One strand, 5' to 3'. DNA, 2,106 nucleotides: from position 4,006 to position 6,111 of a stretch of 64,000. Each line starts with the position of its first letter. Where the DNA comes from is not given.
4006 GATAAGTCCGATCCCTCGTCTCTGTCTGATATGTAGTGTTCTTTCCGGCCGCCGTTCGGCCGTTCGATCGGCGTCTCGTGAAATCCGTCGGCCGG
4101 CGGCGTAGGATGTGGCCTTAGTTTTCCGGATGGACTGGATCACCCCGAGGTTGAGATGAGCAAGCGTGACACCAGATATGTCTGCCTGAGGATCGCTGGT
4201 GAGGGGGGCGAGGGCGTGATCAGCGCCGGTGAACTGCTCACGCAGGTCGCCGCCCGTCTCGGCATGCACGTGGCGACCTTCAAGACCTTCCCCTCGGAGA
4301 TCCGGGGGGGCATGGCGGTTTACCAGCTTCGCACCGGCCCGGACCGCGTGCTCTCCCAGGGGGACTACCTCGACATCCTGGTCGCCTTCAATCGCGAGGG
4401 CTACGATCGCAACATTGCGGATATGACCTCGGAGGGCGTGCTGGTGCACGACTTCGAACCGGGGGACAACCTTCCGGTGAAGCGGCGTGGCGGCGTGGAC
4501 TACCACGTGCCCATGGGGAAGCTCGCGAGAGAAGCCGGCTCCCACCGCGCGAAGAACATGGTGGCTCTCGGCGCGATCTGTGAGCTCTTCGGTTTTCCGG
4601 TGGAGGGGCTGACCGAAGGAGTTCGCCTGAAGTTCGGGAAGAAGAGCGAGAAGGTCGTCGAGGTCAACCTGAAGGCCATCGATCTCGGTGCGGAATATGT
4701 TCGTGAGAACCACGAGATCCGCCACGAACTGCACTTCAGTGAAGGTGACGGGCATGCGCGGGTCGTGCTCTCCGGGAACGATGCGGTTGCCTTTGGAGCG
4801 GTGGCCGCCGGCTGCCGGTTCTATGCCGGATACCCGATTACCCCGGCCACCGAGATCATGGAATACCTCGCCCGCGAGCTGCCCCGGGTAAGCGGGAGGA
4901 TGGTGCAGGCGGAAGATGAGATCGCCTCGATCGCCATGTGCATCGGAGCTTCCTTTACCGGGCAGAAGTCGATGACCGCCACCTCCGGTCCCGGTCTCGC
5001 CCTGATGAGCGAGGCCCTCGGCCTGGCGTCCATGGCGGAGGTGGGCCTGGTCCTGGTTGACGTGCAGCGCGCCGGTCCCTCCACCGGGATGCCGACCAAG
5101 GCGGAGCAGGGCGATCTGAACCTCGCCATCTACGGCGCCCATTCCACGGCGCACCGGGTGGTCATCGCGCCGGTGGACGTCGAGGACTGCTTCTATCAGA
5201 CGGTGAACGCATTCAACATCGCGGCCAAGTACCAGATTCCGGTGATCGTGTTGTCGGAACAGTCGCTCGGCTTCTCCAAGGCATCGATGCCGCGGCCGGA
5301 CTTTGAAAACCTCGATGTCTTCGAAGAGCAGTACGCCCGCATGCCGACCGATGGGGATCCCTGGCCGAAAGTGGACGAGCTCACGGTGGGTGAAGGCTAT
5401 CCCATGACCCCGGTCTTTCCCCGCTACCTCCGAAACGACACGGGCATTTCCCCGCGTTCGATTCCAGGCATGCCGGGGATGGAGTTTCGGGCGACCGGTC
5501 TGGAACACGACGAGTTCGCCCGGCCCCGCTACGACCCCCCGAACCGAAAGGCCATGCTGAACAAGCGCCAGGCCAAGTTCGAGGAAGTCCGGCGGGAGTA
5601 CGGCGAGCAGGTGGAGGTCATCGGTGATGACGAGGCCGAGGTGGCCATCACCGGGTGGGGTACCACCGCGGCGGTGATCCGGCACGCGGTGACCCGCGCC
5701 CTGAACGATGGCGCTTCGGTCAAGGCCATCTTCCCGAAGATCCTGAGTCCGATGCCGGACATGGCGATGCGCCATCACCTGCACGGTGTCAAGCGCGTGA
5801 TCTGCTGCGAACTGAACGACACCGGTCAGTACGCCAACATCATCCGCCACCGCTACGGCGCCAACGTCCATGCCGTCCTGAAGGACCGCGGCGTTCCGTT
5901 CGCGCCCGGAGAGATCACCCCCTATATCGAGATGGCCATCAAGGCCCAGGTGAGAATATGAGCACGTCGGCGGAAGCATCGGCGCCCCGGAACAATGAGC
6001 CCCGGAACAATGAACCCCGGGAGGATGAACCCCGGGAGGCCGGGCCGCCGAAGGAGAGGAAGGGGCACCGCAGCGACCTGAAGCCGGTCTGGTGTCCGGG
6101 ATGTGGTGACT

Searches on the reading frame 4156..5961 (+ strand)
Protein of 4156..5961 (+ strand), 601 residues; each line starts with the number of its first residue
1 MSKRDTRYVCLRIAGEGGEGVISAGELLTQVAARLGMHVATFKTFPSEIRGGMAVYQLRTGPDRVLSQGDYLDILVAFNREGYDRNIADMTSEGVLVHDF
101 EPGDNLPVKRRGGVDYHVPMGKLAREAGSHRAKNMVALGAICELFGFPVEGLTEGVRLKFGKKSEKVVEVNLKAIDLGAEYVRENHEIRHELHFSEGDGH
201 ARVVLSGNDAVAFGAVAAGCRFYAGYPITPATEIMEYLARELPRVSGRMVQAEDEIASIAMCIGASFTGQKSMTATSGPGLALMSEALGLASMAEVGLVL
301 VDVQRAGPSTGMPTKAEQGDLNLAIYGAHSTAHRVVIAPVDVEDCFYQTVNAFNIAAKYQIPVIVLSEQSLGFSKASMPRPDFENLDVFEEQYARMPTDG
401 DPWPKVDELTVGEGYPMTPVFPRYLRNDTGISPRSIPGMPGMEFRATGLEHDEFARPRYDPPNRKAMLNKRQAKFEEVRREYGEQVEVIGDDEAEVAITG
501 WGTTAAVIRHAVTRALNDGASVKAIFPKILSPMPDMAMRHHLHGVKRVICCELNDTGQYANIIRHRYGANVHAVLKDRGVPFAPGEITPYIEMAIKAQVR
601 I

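Call 34: search_protein_families(library=pfam, proteins=[window:4156-5961:+], max_evalue=0.01)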
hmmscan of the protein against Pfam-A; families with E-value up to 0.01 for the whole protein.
window:4156-5961:+ (601 aa): 4 families
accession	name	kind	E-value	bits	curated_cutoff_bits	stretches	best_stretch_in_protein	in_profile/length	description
PF01855.24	POR_N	-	6.4e-58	196.7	27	1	214-467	2-228/231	Pyruvate flavodoxin/ferredoxin oxidoreductase, thiamine diP-bdg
PF01558.24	POR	-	4.8e-40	138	27.4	1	17-180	1-173/173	Pyruvate ferredoxin/flavodoxin oxidoreductase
PF17147.9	PFOR_II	-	3e-06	28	27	1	494-564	1-75/102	Pyruvate:ferredoxin oxidoreductase core domain II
PF02776.23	TPP_enzyme_N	-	0.0036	17.5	26.8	0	209-316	5-109/119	Thiamine pyrophosphate enzyme, N-terminal TPP binding domain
